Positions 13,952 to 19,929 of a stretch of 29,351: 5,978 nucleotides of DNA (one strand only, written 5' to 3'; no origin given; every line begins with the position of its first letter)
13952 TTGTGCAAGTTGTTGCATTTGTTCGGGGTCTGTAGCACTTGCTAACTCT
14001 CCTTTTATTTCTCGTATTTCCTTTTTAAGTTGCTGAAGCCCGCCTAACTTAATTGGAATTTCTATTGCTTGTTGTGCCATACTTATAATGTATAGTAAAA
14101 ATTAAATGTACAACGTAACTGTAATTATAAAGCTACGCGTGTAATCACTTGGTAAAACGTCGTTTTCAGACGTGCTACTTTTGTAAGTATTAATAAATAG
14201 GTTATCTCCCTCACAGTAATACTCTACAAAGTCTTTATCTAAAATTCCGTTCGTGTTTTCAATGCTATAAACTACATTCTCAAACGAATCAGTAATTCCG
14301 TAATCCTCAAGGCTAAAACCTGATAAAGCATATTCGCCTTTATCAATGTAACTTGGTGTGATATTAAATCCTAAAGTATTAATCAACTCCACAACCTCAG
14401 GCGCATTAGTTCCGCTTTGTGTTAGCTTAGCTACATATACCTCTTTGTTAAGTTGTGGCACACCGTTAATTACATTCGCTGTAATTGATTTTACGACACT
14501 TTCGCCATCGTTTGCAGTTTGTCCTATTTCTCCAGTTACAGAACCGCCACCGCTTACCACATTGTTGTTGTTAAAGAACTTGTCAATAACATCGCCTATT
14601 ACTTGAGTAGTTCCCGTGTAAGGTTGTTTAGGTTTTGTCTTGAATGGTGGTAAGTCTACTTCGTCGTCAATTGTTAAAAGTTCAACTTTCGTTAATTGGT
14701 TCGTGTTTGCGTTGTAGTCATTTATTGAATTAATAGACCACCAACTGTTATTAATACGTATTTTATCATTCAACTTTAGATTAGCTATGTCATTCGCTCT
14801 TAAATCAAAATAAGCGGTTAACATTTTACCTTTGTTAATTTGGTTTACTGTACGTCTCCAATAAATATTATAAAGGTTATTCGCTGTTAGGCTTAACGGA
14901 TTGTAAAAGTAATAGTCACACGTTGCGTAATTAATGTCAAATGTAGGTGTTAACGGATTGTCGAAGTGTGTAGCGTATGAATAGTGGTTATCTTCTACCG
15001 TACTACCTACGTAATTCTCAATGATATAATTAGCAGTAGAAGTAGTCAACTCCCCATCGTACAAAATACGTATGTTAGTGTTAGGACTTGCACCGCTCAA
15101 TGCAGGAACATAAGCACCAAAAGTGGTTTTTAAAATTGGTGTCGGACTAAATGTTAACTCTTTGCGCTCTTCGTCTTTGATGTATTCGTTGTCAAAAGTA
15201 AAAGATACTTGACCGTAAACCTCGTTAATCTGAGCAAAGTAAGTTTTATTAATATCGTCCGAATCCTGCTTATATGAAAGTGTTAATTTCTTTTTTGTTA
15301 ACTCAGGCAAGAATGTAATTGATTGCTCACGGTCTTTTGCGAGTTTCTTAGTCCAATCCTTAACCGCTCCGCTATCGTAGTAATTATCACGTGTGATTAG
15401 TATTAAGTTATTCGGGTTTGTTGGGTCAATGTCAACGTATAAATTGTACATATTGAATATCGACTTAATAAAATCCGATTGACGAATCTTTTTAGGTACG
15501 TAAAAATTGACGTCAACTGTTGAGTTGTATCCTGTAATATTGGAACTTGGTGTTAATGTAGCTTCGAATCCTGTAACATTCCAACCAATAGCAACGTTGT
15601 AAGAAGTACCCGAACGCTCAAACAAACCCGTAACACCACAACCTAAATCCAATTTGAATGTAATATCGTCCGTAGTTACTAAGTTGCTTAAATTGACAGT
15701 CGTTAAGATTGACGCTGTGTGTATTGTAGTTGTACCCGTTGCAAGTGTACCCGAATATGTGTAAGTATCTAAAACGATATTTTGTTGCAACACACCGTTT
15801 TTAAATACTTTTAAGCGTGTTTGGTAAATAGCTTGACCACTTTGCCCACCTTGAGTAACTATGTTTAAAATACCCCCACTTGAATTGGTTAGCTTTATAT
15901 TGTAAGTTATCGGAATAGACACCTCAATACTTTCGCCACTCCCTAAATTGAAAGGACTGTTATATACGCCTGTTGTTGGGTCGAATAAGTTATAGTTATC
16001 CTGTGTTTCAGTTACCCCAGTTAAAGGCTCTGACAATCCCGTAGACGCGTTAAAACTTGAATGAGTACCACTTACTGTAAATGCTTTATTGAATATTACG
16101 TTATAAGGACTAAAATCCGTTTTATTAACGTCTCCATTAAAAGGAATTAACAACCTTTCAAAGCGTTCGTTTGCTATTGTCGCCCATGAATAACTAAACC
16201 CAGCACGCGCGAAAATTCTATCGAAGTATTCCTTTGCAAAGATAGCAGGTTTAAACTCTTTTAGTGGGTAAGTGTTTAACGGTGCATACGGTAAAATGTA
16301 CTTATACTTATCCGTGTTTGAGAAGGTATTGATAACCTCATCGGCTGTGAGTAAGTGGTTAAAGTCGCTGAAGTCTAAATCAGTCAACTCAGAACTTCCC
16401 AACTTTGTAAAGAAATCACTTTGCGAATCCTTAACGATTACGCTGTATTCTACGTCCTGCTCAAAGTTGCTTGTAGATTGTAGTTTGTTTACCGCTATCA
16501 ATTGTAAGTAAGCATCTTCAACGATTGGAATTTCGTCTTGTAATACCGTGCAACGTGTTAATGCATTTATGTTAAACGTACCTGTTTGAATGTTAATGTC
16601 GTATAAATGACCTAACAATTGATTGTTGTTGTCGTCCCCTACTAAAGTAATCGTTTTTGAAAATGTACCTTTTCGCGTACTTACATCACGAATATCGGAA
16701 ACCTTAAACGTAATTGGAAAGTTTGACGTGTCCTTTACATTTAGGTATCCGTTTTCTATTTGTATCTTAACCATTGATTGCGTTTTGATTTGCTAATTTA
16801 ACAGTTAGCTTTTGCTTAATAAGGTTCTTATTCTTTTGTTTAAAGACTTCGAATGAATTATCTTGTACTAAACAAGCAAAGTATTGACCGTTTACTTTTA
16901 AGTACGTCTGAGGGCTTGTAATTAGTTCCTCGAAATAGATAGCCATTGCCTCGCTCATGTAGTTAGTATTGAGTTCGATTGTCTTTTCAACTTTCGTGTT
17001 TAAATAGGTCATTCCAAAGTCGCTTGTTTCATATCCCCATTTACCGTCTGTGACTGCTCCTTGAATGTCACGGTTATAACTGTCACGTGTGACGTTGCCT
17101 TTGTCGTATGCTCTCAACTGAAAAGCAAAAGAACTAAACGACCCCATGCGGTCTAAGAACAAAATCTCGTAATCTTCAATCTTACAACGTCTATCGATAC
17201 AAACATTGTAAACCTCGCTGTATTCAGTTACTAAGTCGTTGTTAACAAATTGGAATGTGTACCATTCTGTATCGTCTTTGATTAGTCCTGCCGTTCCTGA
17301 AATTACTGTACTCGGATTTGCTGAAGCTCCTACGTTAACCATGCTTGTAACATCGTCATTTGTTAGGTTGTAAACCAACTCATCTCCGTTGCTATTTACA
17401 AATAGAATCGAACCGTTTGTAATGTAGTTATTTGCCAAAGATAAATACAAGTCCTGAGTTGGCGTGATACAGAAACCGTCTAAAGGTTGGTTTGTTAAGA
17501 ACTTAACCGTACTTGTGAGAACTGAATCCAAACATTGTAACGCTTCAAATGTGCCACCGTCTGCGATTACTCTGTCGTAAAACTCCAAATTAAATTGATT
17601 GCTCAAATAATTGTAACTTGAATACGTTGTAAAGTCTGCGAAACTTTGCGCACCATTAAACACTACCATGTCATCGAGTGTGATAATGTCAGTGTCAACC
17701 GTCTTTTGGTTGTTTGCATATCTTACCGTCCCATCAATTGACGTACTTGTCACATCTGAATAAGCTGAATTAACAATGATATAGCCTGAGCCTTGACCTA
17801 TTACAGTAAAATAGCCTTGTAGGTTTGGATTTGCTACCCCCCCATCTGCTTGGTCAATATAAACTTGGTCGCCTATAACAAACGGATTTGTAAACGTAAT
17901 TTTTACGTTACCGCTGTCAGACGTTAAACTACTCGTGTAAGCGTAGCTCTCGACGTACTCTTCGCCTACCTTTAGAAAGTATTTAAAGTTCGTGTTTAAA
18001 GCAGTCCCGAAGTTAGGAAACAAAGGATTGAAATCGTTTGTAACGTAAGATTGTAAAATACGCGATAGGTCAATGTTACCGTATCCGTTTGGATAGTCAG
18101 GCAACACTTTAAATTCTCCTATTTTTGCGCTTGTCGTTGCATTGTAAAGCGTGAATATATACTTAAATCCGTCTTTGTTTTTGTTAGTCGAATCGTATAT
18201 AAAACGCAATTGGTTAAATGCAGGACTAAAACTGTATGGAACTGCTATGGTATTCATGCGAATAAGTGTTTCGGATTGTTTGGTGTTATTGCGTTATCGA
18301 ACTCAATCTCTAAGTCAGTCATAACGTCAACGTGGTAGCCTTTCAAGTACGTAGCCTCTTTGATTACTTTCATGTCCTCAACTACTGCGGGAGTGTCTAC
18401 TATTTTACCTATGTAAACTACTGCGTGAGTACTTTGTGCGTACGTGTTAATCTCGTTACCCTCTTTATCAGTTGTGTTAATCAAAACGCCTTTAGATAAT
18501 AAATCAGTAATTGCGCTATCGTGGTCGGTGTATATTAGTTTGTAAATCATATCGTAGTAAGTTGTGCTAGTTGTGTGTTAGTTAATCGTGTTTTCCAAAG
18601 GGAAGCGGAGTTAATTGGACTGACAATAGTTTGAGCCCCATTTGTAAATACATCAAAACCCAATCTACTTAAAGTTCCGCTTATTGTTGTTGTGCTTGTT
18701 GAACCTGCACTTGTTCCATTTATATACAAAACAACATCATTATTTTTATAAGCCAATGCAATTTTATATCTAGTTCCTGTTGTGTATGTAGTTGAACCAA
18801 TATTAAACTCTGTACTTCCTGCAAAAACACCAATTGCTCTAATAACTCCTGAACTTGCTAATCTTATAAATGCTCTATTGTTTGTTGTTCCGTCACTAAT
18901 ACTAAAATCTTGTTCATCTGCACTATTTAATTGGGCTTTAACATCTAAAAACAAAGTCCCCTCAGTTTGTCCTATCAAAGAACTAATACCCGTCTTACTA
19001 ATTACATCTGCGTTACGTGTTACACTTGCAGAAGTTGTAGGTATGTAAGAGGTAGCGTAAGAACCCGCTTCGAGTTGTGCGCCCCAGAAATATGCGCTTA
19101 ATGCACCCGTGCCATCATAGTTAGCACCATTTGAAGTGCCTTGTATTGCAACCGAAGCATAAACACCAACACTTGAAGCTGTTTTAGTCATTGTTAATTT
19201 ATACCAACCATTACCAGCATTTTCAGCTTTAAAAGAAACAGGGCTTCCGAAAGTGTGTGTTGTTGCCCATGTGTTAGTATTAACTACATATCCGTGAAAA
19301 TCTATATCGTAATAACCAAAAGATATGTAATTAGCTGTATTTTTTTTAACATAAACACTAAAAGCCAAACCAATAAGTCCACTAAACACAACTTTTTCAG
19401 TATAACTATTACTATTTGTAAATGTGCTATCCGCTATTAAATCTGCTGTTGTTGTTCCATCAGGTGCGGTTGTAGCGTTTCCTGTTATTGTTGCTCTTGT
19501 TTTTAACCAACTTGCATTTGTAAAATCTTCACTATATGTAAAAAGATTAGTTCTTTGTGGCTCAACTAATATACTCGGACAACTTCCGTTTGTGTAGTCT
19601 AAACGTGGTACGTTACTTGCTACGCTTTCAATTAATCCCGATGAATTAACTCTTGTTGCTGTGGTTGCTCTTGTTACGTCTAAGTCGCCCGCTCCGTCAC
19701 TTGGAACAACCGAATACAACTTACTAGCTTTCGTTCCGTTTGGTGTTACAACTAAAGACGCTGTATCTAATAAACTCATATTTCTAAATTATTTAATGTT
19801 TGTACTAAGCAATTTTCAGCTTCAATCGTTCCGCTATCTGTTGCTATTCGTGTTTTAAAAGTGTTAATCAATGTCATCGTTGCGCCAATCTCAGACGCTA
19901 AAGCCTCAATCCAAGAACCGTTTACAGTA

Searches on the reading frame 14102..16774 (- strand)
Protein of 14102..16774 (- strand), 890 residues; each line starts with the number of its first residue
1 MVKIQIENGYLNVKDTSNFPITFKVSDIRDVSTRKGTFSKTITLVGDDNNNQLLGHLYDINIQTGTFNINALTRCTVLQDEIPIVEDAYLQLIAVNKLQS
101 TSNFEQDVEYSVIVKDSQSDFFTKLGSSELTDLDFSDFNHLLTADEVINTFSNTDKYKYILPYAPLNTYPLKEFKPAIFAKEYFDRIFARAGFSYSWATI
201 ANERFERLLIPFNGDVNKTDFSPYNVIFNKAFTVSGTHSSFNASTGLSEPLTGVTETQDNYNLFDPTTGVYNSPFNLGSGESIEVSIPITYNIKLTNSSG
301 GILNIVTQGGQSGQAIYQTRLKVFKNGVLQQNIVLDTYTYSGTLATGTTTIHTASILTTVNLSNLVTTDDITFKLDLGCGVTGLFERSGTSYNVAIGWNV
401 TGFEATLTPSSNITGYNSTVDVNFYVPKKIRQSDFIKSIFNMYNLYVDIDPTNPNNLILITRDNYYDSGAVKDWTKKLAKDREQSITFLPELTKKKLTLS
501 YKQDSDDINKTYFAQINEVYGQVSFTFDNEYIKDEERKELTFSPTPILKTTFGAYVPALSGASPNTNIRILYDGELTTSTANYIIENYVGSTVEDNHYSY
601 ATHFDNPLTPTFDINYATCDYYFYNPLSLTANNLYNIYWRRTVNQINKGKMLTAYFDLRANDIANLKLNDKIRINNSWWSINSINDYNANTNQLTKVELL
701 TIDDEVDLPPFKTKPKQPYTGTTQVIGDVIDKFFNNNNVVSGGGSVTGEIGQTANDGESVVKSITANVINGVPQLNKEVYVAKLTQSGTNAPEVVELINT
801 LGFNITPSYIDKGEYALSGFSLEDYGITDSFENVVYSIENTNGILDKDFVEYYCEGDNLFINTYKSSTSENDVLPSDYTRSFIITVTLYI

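Call 5: search_protein_families(library=phrogs, proteins=[window:14102-16774:-], max_evalue=0.01)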
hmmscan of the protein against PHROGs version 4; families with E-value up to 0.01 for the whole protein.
window:14102-16774:- (890 aa): 0 families

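Call 9: search_protein_families(library=pfam, proteins=[window:14102-16774:-], max_evalue=0.1)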
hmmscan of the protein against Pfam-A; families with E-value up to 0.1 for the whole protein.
window:14102-16774:- (890 aa): 0 families

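Call 76: search_solved_structures(query=A5, max_evalue=1)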
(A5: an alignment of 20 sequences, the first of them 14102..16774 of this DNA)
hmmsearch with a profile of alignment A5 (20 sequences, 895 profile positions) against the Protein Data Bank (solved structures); distinct sequences matched with E-value up to 1: 0.

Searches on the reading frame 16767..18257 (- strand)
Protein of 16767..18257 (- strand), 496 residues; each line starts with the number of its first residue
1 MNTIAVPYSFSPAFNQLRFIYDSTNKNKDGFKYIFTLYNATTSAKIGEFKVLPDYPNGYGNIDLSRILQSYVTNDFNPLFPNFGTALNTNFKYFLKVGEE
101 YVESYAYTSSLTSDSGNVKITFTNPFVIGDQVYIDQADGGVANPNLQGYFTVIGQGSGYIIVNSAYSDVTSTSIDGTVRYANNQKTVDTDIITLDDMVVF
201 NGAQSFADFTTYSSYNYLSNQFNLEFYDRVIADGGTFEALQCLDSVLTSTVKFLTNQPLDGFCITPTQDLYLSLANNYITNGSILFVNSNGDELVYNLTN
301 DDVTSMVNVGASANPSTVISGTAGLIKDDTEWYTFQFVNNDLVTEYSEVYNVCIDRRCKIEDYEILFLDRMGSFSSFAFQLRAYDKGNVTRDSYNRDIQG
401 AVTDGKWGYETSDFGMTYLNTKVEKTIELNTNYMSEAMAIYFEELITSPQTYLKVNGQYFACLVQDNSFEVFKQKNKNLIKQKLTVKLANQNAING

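Call 10: search_protein_families(library=phrogs, proteins=[window:16767-18257:-], max_evalue=0.01)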
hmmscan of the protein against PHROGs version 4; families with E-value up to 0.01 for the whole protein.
window:16767-18257:- (496 aa): 0 families

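Call 28: search_protein_families(library=pfam, proteins=[window:16767-18257:-], max_evalue=0.01)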
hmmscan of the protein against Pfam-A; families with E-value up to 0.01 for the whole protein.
window:16767-18257:- (496 aa): 0 families

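Call 75: search_solved_structures(query=A4, max_evalue=1)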
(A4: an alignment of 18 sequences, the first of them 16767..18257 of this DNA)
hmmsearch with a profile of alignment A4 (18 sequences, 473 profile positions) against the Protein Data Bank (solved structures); distinct sequences matched with E-value up to 1: 1.
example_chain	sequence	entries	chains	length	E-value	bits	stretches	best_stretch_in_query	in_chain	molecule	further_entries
4m1b_A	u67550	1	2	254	0.14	14.1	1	93-178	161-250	Polysaccharide deacetylase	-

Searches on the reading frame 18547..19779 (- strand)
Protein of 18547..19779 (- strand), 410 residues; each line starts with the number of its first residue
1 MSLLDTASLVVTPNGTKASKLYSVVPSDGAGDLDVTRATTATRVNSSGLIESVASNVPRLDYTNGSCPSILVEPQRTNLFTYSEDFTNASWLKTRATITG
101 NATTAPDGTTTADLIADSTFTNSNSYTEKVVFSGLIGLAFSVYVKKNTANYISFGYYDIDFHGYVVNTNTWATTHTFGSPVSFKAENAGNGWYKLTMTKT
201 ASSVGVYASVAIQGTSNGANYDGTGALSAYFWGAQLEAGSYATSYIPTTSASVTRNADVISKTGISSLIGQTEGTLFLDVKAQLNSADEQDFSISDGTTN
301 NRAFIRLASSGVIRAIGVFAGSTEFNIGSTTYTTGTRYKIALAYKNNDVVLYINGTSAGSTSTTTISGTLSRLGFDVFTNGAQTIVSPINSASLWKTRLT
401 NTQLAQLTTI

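Call 10: search_protein_families(library=phrogs, proteins=[window:18547-19779:-], max_evalue=0.01)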
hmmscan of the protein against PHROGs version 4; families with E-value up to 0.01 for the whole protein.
window:18547-19779:- (410 aa): 4 families
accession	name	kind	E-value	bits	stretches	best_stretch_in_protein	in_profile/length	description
phrog_34853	-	unknown function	2.5e-60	205.6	1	4-357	3-352/555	-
phrog_5939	-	tail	3.9e-60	205.2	1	36-409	374-762/801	tail protein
phrog_1419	-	tail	9e-13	48.3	1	33-405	401-790/793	tail protein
phrog_11600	-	unknown function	7.8e-12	46.2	1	44-259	73-294/343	-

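Call 28: search_protein_families(library=pfam, proteins=[window:18547-19779:-], max_evalue=0.01)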
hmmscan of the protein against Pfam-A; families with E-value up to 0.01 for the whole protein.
window:18547-19779:- (410 aa): 0 families
